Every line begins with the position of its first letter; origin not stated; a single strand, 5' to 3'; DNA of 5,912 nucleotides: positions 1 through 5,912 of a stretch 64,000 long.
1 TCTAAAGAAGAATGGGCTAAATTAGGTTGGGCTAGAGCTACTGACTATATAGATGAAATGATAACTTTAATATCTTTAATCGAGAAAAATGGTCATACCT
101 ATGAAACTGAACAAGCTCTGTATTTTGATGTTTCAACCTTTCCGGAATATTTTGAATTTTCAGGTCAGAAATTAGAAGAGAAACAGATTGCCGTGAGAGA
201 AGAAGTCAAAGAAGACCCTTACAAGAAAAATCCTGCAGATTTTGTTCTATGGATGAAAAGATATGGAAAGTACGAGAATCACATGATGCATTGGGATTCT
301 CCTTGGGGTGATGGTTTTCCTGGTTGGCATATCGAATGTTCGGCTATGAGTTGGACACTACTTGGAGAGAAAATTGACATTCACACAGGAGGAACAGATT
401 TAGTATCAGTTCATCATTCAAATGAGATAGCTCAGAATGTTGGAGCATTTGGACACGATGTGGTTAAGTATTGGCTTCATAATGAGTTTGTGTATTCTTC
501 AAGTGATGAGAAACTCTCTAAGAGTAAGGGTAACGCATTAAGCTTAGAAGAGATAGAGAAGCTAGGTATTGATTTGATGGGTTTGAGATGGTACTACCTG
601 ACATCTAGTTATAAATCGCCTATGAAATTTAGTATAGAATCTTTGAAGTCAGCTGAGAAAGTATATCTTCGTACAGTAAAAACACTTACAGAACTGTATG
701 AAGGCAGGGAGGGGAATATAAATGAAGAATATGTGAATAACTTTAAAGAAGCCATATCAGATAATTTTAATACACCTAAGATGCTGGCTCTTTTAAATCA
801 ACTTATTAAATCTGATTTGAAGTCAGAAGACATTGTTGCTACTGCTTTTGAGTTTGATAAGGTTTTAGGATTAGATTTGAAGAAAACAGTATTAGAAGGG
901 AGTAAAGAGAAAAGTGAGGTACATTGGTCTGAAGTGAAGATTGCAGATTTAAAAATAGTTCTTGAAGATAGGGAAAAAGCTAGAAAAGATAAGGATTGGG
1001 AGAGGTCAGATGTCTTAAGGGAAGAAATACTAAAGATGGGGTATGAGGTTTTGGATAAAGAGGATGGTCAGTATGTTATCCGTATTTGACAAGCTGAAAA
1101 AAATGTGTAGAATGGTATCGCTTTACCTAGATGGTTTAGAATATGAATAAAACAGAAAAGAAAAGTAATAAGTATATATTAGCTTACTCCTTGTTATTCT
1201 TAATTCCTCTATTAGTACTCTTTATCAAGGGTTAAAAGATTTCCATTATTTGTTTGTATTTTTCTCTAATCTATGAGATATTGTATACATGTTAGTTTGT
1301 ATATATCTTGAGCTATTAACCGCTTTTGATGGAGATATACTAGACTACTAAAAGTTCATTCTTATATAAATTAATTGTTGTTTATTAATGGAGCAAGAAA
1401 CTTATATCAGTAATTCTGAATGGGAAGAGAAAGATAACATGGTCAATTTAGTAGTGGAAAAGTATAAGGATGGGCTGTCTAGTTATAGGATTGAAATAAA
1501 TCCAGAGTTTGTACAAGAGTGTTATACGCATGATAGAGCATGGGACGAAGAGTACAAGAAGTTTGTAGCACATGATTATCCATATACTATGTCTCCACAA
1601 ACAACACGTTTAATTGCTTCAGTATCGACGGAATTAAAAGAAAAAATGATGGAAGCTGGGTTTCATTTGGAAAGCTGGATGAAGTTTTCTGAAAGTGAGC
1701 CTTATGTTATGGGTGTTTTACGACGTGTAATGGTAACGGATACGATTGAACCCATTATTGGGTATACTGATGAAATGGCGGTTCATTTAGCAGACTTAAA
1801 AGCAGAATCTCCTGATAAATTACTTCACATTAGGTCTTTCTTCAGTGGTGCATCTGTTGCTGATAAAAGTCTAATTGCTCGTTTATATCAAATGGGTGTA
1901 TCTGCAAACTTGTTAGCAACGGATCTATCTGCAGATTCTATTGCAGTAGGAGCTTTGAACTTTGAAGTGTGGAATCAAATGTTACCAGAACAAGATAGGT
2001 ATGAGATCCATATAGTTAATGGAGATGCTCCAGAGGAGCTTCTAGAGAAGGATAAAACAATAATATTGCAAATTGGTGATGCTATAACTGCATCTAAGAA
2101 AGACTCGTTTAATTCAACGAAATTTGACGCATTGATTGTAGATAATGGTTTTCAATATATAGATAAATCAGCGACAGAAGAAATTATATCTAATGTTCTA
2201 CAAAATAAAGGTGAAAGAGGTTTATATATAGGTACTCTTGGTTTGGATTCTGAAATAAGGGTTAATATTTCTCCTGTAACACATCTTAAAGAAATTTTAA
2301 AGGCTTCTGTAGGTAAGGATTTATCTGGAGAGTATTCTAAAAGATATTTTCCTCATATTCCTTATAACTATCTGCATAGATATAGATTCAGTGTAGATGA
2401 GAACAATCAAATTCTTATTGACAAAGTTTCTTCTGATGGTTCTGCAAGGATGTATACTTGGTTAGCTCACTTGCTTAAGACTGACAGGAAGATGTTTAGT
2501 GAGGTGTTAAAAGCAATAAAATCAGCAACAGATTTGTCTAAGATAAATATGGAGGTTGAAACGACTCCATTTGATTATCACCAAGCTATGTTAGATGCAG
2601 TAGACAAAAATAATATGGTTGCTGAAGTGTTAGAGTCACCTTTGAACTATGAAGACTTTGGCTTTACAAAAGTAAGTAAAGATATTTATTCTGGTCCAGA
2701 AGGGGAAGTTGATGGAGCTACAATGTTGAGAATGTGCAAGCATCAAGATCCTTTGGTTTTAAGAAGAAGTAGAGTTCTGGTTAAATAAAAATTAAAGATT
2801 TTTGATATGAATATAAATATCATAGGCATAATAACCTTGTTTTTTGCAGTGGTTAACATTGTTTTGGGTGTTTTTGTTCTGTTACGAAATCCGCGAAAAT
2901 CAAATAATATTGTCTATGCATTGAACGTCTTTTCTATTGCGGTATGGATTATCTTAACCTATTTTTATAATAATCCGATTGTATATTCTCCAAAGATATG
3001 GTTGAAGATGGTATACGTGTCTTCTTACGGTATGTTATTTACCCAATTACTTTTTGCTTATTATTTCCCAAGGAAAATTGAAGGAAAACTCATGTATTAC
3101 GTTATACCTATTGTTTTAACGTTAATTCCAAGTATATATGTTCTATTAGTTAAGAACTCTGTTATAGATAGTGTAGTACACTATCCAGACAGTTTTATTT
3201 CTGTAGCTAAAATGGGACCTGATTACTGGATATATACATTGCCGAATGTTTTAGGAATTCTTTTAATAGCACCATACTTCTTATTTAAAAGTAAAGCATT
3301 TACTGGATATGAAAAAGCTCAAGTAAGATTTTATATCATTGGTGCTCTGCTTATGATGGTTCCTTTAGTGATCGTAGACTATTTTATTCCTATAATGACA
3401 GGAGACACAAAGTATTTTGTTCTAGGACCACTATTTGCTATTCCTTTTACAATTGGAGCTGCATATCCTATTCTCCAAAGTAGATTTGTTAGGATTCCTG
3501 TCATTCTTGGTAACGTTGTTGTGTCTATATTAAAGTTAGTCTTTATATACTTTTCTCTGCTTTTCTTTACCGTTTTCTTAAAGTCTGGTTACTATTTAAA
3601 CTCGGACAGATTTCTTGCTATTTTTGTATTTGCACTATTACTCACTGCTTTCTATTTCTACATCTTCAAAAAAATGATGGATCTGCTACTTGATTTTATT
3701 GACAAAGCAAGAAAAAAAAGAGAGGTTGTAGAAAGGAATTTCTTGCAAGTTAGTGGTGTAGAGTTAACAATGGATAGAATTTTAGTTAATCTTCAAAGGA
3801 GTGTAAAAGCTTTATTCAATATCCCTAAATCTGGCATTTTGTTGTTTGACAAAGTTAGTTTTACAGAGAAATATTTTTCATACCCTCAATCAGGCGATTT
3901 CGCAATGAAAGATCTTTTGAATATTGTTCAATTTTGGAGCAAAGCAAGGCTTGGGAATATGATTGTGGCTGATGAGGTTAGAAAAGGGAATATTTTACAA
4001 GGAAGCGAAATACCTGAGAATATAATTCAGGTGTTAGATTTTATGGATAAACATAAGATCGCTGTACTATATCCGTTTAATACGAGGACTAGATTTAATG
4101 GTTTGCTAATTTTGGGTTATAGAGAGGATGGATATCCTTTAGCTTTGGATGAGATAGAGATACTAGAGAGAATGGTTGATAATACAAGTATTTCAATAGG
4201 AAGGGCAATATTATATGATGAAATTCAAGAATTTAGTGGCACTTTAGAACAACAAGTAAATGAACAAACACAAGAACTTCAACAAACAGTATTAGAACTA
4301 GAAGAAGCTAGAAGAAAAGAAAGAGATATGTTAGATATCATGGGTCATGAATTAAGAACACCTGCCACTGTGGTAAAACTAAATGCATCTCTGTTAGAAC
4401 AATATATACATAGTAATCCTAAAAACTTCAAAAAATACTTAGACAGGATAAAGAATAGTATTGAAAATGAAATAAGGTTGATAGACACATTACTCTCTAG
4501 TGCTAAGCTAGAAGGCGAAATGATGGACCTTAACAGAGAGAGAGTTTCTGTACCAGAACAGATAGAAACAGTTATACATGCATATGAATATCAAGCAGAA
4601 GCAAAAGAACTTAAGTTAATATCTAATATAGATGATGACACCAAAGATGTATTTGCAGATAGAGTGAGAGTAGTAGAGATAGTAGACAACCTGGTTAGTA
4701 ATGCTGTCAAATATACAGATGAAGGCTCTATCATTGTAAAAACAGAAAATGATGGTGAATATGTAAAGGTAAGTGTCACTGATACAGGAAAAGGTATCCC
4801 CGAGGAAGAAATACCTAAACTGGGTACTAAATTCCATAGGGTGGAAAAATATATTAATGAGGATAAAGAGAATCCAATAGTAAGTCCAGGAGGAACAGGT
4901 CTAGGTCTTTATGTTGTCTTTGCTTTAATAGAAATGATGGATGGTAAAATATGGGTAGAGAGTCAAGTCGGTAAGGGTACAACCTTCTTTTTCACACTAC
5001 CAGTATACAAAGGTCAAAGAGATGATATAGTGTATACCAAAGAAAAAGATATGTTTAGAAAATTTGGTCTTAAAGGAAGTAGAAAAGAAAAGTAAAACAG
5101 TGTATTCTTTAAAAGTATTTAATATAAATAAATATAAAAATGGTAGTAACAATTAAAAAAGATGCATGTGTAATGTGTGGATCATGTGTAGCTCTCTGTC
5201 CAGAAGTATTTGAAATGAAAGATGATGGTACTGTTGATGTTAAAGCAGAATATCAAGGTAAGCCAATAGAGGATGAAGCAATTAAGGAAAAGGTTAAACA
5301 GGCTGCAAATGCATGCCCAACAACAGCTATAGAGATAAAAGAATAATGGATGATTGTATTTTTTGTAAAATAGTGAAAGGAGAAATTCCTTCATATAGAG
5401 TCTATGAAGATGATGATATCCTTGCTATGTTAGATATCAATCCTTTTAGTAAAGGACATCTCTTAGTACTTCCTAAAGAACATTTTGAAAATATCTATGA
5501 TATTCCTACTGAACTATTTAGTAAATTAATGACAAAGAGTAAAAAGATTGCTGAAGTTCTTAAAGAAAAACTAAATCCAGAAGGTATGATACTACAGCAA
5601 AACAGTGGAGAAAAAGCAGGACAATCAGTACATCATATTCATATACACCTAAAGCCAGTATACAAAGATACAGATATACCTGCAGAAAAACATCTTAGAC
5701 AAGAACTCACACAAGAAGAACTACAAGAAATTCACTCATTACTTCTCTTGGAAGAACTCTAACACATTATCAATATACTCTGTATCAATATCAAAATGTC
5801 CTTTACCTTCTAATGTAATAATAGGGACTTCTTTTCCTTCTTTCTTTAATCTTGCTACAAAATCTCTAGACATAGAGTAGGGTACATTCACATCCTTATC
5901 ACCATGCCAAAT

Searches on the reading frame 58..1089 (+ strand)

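Call 36: search_protein_families(library=pfam, proteins=[window:58-1089:+], max_evalue=0.1)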
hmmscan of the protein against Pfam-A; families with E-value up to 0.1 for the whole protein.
window:58-1089:+ (343 aa): 5 families
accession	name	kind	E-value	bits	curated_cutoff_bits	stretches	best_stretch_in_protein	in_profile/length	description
PF01406.26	tRNA-synt_1e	-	9e-54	183.3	27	1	1-200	108-300/301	tRNA synthetases class I (C) catalytic domain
PF23493.1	CysS_C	-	5.1e-08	33.3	23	1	301-340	11-50/51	Cysteinyl-tRNA ligase anticodon binding domain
PF01921.24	tRNA-synt_1f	-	5e-06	26.1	27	1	90-211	222-340/360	tRNA synthetases class I (K)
PF14795.11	Leucyl-specific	-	0.041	14.4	25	0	306-338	18-50/56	Leucine-tRNA synthetase-specific domain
PF09190.17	DALR_2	-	0.065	14.2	22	0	228-251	1-24/57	DALR domain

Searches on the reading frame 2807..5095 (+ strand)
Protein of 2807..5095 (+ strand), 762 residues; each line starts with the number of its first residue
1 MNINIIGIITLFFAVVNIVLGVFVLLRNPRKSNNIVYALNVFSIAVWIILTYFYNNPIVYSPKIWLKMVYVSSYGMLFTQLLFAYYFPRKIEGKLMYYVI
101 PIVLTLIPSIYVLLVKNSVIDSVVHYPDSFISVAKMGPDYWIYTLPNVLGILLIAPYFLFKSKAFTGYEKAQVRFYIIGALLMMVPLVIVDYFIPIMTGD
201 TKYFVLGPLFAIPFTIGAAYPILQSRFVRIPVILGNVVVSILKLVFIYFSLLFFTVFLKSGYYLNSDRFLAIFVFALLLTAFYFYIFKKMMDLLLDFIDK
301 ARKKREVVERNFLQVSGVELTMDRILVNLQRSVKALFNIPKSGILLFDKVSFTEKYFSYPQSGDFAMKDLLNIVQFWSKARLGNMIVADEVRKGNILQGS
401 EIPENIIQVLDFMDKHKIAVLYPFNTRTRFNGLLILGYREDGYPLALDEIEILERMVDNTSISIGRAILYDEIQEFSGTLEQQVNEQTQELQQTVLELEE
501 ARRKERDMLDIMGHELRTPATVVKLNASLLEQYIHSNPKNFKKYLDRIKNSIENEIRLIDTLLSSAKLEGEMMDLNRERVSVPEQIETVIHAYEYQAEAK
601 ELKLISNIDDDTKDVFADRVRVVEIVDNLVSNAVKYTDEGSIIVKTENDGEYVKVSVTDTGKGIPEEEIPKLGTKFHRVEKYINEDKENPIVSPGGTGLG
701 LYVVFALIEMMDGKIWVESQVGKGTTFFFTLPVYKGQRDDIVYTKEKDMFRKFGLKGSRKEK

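Call 36: search_protein_families(library=pfam, proteins=[window:2807-5095:+], max_evalue=0.1)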
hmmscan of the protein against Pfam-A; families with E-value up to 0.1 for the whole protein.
window:2807-5095:+ (762 aa): 5 families
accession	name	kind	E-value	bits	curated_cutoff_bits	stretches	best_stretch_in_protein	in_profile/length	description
PF02518.31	HATPase_c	-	1.1e-28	100.4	26.4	1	618-733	2-109/111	Histidine kinase-, DNA gyrase B-, and HSP90-like ATPase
PF00512.31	HisKA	-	1.6e-09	38.1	26.9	1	506-570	3-65/66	His Kinase A (phospho-acceptor) domain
PF13581.12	HATPase_c_2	-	0.0001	22.7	27.4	1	619-708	33-109/127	Histidine kinase-like ATPase domain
PF13589.12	HATPase_c_3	-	0.00096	19.6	25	1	622-700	7-76/137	Histidine kinase-, DNA gyrase B-, and HSP90-like ATPase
PF16238.11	DUF4897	-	0.04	14.2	28.6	0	527-584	35-90/157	Domain of unknown function (DUF4897)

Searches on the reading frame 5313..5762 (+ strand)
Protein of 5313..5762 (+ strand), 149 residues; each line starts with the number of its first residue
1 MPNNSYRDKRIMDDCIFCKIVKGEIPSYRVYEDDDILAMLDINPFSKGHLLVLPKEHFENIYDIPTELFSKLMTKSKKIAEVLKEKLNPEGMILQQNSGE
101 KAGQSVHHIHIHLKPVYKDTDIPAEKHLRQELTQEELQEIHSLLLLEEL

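Call 36: search_protein_families(library=pfam, proteins=[window:5313-5762:+], max_evalue=0.1)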
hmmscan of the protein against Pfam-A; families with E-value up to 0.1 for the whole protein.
window:5313-5762:+ (149 aa): 3 families
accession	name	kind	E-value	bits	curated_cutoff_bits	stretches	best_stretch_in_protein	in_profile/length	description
PF01230.28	HIT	-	1.8e-26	93.1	21.5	1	22-115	1-94/98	HIT domain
PF11969.13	DcpS_C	-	5.7e-20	72.3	24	1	15-113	2-99/114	Scavenger mRNA decapping enzyme C-term binding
PF04677.20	CwfJ_C_1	-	0.0008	19.7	21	1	5-119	4-112/122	Protein similar to CwfJ C-terminus 1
